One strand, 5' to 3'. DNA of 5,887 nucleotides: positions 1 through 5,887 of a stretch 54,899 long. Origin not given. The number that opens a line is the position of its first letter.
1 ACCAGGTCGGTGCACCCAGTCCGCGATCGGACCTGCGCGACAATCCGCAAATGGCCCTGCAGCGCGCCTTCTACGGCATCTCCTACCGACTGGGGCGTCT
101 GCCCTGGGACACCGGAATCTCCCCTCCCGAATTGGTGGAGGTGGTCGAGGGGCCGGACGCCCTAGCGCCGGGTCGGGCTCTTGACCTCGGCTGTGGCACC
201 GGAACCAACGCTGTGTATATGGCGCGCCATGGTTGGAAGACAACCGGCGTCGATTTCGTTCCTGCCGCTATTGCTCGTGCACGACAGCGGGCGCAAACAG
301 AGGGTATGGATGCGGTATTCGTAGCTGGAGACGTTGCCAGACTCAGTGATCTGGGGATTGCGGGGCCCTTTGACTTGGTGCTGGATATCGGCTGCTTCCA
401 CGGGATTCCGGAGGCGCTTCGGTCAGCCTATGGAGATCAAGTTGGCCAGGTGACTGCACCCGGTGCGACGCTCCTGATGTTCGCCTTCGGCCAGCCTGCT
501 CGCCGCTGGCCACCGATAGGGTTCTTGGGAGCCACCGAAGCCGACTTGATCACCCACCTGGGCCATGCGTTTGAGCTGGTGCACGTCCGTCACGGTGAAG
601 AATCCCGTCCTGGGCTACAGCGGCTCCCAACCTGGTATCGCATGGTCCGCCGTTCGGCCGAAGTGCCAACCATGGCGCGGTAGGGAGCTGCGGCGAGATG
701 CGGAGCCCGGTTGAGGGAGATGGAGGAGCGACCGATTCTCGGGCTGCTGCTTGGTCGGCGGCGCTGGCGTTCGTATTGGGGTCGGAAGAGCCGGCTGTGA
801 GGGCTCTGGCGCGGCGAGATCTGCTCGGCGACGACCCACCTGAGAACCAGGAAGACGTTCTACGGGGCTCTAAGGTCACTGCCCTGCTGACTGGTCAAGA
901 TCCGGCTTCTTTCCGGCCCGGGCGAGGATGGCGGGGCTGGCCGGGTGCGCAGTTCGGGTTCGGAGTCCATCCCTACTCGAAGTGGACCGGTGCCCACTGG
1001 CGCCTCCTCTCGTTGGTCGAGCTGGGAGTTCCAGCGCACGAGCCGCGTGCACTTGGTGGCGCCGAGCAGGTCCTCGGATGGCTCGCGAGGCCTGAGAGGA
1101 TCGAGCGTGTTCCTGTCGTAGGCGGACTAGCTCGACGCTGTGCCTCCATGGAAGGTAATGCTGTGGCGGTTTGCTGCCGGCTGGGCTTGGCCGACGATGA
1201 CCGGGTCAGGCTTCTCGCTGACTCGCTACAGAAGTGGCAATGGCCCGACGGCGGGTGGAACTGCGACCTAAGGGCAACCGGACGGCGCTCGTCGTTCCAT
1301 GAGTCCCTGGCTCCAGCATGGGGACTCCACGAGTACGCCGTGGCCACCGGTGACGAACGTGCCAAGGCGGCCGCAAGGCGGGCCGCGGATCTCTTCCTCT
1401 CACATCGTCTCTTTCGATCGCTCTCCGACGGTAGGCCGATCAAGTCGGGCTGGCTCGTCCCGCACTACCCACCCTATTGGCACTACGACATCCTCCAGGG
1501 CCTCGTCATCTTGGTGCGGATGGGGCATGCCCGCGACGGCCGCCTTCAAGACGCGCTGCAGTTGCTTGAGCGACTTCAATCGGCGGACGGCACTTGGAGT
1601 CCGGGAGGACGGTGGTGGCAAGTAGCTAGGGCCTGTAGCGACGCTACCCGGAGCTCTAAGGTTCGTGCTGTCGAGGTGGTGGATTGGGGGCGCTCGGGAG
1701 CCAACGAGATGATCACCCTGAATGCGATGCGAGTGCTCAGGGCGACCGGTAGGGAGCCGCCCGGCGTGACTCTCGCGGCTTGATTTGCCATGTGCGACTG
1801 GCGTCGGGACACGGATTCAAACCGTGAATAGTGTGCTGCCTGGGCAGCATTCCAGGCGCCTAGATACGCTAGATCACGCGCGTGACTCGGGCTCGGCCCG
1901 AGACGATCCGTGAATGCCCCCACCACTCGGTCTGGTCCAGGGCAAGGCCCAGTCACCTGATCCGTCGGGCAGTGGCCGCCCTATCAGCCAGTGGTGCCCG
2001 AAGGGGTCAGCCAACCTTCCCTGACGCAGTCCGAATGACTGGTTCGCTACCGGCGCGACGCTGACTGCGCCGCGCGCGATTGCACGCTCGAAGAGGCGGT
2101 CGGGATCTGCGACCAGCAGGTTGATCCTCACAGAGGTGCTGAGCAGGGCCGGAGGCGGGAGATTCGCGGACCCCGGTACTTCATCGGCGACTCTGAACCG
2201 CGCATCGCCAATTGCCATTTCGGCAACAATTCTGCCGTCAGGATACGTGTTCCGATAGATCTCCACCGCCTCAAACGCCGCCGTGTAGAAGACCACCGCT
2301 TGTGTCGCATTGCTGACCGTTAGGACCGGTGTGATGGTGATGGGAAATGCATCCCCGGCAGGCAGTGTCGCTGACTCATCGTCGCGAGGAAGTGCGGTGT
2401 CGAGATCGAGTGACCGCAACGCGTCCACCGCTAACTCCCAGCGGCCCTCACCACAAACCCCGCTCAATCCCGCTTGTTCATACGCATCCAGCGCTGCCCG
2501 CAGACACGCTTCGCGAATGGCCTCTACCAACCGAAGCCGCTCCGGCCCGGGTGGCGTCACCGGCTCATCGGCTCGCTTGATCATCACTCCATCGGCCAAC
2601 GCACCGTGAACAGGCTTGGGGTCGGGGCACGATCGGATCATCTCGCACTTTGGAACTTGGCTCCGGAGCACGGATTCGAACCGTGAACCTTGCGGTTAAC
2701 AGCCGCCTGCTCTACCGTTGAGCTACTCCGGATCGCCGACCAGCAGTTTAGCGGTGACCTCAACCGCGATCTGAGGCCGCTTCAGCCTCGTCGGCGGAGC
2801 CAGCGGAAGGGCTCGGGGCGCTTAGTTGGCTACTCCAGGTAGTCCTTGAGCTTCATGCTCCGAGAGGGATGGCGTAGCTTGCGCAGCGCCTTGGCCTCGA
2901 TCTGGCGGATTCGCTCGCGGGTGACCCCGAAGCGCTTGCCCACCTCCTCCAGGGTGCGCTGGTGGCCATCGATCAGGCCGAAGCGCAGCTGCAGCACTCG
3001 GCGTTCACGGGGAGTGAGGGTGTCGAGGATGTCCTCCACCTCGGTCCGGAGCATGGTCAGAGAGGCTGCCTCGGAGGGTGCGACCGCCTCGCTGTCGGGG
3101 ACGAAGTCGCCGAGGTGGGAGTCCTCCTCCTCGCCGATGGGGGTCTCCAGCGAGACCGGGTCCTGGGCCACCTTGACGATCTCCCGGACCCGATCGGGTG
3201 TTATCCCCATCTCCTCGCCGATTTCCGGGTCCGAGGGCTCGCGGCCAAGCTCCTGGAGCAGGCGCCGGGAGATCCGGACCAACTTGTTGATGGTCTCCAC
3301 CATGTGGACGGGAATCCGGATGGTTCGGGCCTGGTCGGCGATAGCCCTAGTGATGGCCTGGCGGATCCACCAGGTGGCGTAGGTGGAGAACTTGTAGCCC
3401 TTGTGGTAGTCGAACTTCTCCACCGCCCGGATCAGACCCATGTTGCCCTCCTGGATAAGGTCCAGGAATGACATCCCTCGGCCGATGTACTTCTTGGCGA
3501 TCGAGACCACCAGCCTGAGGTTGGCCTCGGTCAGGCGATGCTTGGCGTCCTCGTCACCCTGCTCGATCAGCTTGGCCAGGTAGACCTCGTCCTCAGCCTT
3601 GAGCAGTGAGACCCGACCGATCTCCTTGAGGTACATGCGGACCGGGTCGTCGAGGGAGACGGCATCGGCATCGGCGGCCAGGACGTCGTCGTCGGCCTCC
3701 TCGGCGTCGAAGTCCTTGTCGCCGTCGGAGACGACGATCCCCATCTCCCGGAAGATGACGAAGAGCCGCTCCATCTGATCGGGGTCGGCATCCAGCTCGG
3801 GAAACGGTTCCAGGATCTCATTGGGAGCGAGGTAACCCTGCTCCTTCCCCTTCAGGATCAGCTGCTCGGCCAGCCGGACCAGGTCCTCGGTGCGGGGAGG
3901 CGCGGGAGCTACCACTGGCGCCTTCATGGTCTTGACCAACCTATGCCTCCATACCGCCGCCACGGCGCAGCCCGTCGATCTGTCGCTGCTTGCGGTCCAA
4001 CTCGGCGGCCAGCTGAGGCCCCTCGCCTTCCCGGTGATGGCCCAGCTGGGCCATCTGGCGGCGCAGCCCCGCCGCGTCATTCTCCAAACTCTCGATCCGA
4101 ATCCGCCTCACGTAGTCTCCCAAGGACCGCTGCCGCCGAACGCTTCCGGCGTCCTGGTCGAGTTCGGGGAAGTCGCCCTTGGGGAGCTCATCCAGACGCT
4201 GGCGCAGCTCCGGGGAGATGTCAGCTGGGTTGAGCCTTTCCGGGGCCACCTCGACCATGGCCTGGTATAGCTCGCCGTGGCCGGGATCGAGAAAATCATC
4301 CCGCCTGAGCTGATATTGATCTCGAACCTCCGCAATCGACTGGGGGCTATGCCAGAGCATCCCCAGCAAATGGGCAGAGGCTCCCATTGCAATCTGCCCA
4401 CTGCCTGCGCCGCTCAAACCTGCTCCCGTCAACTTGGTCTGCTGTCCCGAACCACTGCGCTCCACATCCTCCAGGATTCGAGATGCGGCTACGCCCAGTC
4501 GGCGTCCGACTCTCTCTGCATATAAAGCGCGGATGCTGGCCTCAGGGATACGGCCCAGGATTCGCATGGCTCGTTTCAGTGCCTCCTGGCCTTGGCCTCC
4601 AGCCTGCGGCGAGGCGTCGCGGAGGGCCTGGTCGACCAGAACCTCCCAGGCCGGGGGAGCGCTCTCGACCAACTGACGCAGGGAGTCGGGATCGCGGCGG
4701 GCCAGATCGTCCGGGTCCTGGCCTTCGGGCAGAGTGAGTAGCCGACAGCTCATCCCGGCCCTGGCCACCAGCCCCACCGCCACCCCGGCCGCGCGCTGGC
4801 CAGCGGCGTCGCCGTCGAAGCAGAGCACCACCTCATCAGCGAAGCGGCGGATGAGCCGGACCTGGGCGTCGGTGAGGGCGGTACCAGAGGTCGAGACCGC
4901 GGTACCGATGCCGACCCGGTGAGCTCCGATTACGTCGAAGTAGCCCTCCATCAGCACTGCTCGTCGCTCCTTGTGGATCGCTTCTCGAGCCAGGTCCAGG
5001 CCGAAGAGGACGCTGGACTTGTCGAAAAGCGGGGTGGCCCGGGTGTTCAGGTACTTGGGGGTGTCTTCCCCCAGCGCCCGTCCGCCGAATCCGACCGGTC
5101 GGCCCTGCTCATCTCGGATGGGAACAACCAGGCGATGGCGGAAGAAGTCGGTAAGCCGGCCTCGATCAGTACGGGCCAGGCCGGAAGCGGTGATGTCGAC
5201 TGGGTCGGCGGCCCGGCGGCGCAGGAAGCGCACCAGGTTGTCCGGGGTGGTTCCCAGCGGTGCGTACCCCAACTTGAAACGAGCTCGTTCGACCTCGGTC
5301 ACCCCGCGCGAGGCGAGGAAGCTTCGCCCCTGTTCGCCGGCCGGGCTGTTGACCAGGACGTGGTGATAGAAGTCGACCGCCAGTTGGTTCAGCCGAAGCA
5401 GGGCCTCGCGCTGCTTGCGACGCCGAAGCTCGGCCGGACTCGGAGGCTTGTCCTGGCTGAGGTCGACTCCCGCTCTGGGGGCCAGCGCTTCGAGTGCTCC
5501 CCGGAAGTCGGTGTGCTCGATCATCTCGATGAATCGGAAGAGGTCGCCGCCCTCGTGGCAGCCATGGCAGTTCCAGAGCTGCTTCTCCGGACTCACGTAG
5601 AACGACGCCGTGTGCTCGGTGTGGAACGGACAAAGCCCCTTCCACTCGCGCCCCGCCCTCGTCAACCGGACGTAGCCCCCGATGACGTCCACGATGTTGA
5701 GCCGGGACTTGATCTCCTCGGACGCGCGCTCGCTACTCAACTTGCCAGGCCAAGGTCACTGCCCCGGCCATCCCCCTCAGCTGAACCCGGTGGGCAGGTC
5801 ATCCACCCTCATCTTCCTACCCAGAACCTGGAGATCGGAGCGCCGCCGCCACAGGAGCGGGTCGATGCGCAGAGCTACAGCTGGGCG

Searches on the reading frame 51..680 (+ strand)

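Call 81: search_protein_families(library=pfam, proteins=[window:51-680:+], max_evalue=0.00001)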
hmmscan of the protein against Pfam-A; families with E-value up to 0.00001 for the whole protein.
window:51-680:+ (210 aa): 7 families
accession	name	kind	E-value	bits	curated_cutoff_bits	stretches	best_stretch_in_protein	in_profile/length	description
PF13649.12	Methyltransf_25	-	1.3e-16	61.5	27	1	44-138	2-96/97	Methyltransferase domain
PF08242.18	Methyltransf_12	-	4.6e-13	50.2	30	1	44-140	1-97/98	Methyltransferase domain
PF13847.12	Methyltransf_31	-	9.3e-13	48.5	27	1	42-121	6-89/145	Methyltransferase domain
PF08241.18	Methyltransf_11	-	1.2e-12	48.7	21.2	1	44-139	1-91/95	Methyltransferase domain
PF05724.17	TPMT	-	1e-11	45.4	26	1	11-145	9-155/218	Thiopurine S-methyltransferase (TPMT)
PF13489.12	Methyltransf_23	-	4.3e-10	40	27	1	37-140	20-113/164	Methyltransferase domain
PF03848.20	TehB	-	2.4e-09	37.3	20.4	1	30-113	21-102/193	Tellurite resistance protein TehB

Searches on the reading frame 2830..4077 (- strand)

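Call 81: search_protein_families(library=pfam, proteins=[window:2830-4077:-], max_evalue=0.00001)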
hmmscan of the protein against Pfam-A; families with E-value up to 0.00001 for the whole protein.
window:2830-4077:- (415 aa): 5 families
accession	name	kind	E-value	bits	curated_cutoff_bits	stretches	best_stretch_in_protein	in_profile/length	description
PF04539.22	Sigma70_r3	-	1.1e-29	102.7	25.3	1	261-337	1-77/78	Sigma-70 region 3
PF04545.22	Sigma70_r4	-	7.3e-25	86.7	24.1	1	351-403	2-50/50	Sigma-70, region 4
PF04542.20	Sigma70_r2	-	1.8e-23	82.5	24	1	183-252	2-71/71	Sigma-70 region 2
PF00140.25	Sigma70_r1_2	-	1.2e-15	57.6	22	1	144-176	1-33/34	Sigma-70 factor, region 1.2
PF03979.19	Sigma70_r1_1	-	7.4e-13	48.7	22.5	1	71-135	8-72/81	Sigma-70 factor, region 1.1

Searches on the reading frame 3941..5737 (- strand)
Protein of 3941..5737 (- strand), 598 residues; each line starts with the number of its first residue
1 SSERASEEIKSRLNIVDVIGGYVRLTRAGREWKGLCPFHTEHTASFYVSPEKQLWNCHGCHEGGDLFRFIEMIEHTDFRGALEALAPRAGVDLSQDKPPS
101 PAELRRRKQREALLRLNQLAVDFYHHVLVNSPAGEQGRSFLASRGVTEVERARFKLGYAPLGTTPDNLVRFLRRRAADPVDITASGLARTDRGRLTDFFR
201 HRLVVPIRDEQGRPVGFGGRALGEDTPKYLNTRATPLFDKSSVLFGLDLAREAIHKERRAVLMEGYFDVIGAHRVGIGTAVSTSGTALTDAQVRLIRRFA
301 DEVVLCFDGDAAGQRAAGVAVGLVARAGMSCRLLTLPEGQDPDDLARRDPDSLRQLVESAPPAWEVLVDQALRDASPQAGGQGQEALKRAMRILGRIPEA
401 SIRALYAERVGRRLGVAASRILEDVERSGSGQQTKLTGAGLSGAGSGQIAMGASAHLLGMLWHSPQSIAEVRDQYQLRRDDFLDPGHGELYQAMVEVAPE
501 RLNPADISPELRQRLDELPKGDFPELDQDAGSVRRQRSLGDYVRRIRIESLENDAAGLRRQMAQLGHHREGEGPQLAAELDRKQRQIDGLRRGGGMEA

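Call 81: search_protein_families(library=pfam, proteins=[window:3941-5737:-], max_evalue=0.00001)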
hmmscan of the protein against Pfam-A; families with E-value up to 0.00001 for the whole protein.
window:3941-5737:- (598 aa): 6 families
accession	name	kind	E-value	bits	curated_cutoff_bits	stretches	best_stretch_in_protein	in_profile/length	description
PF08275.17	DNAG_N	-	1e-31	110.1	26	1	124-250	1-127/128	DNA primase catalytic core, N-terminal domain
PF01807.25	Zn_ribbon_DnaG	-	1.1e-29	102.6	24.9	1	4-96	4-96/98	CHC2 zinc finger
PF13155.12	Toprim_2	-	1.6e-21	76.9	22.1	1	261-345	1-87/88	Toprim-like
PF13662.12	Toprim_4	-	5.1e-16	59.1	25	1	260-333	3-83/85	Toprim domain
PF01751.28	Toprim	-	2e-10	41.1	23.1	1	260-321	2-77/96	Toprim domain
PF13362.12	Toprim_3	-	2e-08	35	27.2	1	260-348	2-91/95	Toprim domain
